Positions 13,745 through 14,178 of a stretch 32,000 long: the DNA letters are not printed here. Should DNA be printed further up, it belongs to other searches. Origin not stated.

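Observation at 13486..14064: Intact T-box leader driving only a 44-codon MetRS stub, directly abutting the van cluster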

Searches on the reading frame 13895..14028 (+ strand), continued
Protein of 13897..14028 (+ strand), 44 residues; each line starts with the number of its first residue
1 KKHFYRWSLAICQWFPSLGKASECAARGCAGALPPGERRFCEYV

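Call 34: search_protein_families(library=pfam, proteins=[L001:9178-9723:+], max_evalue=0.001)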
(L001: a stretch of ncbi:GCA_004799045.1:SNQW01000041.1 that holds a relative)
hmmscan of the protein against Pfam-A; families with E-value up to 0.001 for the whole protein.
L001:9178-9723:+ (181 aa): 1 family
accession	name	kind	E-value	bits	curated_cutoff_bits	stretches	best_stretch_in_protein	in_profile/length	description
PF08002.16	DUF1697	-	2.5e-38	132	24.4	1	2-137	3-137/137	Protein of unknown function (DUF1697)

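Call 43: search_solved_structures(query=L001:9178-9720:+, max_evalue=0.01, show_alignments=3)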
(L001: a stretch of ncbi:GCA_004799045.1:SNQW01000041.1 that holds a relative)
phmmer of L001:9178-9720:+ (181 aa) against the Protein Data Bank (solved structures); distinct sequences matched with E-value up to 0.01: 1.
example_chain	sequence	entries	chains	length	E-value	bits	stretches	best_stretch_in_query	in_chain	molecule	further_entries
2hiy_A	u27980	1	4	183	2e-18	70.1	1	3-176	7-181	Hypothetical protein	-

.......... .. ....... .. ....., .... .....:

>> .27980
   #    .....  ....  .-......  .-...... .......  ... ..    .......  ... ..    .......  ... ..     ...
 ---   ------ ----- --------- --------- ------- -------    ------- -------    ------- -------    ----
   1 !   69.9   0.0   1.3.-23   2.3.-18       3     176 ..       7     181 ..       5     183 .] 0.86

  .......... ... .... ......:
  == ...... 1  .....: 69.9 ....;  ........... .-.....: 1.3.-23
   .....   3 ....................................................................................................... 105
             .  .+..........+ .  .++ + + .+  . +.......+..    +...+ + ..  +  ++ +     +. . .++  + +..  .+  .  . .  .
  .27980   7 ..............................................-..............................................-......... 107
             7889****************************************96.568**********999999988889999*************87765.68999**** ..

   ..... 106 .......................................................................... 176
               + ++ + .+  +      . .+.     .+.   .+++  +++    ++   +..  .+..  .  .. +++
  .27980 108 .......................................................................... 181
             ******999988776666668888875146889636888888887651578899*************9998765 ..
